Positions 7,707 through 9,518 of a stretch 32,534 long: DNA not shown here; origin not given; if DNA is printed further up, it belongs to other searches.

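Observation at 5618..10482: Six-gene translationally coupled operon linking two zinc-ribbon DUF4178 proteins, a mini-TM protein, DUF350, a membrane SpeE-like enzyme and NspC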

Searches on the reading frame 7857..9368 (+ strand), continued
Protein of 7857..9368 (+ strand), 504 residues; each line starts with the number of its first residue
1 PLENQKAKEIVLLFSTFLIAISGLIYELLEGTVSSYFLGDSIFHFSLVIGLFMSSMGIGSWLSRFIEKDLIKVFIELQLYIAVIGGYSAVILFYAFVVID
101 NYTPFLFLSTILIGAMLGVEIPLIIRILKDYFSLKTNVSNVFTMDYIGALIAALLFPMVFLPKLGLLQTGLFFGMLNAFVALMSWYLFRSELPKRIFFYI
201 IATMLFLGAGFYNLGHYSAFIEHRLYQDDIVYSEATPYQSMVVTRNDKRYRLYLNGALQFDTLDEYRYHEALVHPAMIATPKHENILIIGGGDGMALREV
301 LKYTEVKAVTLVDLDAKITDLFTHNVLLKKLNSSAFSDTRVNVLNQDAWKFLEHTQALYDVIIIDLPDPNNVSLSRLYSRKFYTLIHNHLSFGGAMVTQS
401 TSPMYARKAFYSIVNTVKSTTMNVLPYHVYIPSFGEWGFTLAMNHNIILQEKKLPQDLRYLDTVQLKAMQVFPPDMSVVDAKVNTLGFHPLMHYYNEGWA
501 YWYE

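Call 74: predict_structure(alignment_id=A2)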
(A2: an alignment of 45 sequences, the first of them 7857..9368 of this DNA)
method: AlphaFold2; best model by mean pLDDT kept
length: 504 residues; sequences in the alignment: 45
mean_pLDDT: 93.3   pTM: 0.80
mean pLDDT of the five models: 93.3, 93.1, 93.0, 92.6, 91.8
residues with pLDDT >= 90: 408; 70-90: 91; 50-70: 5; < 50: 0
segments of 3 or more residues with pLDDT < 50: none
pLDDT, mean of each block of 10 residues (from residue 1): 77 93 96 83 89 97 93 96 96 88 93 96 90 84 95 94 91 97 94 94 97 87 80 84 90 89 96 98 97 97 98 96 94 97 97 97 95 93 98 97 95 98 98 94 97 96 98 95 96 91 71
secondary structure, 60 per line:
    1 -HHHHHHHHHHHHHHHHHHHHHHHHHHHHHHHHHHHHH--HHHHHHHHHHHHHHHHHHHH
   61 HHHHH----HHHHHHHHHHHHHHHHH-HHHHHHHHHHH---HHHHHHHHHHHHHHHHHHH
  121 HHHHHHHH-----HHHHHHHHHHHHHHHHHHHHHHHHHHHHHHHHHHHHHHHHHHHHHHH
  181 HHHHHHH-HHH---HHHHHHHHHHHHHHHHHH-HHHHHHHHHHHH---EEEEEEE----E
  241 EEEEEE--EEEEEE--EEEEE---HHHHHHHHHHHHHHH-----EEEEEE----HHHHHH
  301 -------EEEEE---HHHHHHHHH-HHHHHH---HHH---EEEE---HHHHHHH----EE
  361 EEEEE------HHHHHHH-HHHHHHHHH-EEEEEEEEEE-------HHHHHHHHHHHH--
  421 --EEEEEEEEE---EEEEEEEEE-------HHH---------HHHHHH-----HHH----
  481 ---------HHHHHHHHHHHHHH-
elements in order: H2-38 H41-65 H70-86 H88-98 H102-128 H134-187 H195-212 H214-225 E229-235 E240-246 E249-254 E257-261 H265-279 E285-290 H295-300 E308-312 H316-324 H326-331 E341-344 H348-354 E359-365 H372-378 H380-388 E390-399 H407-418 E423-431 E435-443 H463-468 H490-503

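Call 78: fold_search(model_id=the predicted structure, library=pdb)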
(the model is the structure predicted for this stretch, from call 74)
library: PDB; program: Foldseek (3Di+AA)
matches with E <= 10: 1514; with E <= 0.001: 164
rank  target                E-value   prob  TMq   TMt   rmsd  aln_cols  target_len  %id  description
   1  1uir_A                3.7e-17  1.00  0.45  0.73   3.1       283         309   31  Crystal Structure of Polyamine Aminopropyltransfease from Thermus thermophilus (released 2003-08-05)
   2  1uir_B                4.6e-17  1.00  0.48  0.75   2.4       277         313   32  Crystal Structure of Polyamine Aminopropyltransfease from Thermus thermophilus (released 2003-08-05)
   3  3anx_A                1.7e-16  1.00  0.48  0.76   2.2       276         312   32  Crystal structure of triamine/agmatine aminopropyltransferase (SPEE) from thermus thermophilus, complexed with MTA (released 2011-04-13)
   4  6bq2_A                2.7e-16  1.00  0.46  0.78   2.9       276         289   29  Crystal structure of Medicago truncatula Thermospermine Synthase (MtTSPS) (released 2018-02-28)
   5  7xif_D                2.9e-16  1.00  0.46  0.79   2.1       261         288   30  Crystal structure of the aminopropyltransferase, SpeE from hyperthermophilic crenarchaeon, Pyrobaculum calidifontis in (released 2022-06-15)
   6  6bq2_B                3.4e-16  1.00  0.45  0.77   2.1       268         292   29  Crystal structure of Medicago truncatula Thermospermine Synthase (MtTSPS) (released 2018-02-28)
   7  6bq6_A                4.4e-16  1.00  0.46  0.78   2.0       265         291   30  Crystal structure of Medicago truncatula Thermospermine Synthase (MtTSPS) in complex with thermospermine (released 2018-02-28)
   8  7xif_A                4.8e-16  1.00  0.46  0.80   2.1       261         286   30  Crystal structure of the aminopropyltransferase, SpeE from hyperthermophilic crenarchaeon, Pyrobaculum calidifontis in (released 2022-06-15)
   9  2zsu_C                1.6e-15  1.00  0.44  0.80   3.1       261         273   29  Crystal structure of spermidine synthase from Pyrococcus horikoshii OT3, P1 form (released 2008-10-21)
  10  7xih_B                2.7e-15  1.00  0.46  0.79   2.1       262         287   30  Crystal structure of the aminopropyltransferase, SpeE from hyperthermophilic crenarchaeon, Pyrobaculum calidifontis in (released 2022-06-15)
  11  6qmm_B                3.7e-15  1.00  0.45  0.80   2.4       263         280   25  Crystal structure of Synecochoccus Spermidine Synthase in complex with putrescine, spermidine and MTA (released 2019-03-27)
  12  3anx_B                4.2e-15  1.00  0.46  0.73   2.5       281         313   31  Crystal structure of triamine/agmatine aminopropyltransferase (SPEE) from thermus thermophilus, complexed with MTA (released 2011-04-13)
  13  1jq3_A                5.2e-15  1.00  0.45  0.76   2.1       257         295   25  Crystal Structure of Spermidine Synthase in Complex with Transition State Analogue AdoDATO (released 2001-11-21)
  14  1inl_B                5.2e-15  1.00  0.45  0.76   2.2       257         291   25  Crystal Structure of Spermidine Synthase from Thermotoga Maritima (released 2001-11-21)
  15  2zsu_D                5.2e-15  1.00  0.43  0.78   3.3       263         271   29  Crystal structure of spermidine synthase from Pyrococcus horikoshii OT3, P1 form (released 2008-10-21)
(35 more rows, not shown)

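Call 86: search_protein_families(library=padloc, proteins=[window:7857-9368:+], max_evalue=0.01)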
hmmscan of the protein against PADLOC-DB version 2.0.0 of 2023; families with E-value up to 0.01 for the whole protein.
window:7857-9368:+ (504 aa): 1 family
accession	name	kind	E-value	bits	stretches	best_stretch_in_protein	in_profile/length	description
PDLC04018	PD-Lambda-5_B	-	0.0089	13.3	0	321-390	148-218/291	-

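Call 96: find_encoding_contigs(protein=P0025, flank=10000, max_places=2)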
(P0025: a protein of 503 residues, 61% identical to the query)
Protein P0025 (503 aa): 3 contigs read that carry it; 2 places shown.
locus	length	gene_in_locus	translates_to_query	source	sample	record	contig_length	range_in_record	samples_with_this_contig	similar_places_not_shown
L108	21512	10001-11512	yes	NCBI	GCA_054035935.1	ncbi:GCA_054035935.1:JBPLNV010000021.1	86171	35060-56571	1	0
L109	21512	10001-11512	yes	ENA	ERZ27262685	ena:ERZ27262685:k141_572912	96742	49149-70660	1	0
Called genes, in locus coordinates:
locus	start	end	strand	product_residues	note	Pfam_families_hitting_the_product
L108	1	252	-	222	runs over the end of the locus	-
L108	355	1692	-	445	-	PF10396:TrmE_N, PF00009:GTP_EFTU (faint), PF12631:MnmE_helical, PF00071:Ras (faint), PF00350:Dynamin_N (faint), PF01926:MMR_HSR1, PF02421:FeoB_N, PF04548:AIG1, +1 more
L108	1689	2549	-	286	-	PF14804:Jag_N, PF18472:HP1451_C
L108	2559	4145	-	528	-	PF14849:YidC_periplas, PF02096:60KD_IMP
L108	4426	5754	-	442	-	PF08245:Mur_ligase_M, PF02875:Mur_ligase_C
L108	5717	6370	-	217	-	-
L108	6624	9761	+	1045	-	PF05140:ResB, PF01578:Cytochrom_C_asm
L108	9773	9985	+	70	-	PF03994:DUF350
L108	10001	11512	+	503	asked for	PF01564:Spermine_synth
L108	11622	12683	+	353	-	PF16868:NMT1_3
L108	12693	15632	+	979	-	PF07520:SrfB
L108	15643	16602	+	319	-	-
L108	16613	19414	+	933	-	PF10139:Virul_Fac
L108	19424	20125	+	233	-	-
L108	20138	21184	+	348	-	PF16868:NMT1_3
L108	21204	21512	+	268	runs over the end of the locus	PF00753:Lactamase_B, PF19583:ODP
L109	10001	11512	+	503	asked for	PF01564:Spermine_synth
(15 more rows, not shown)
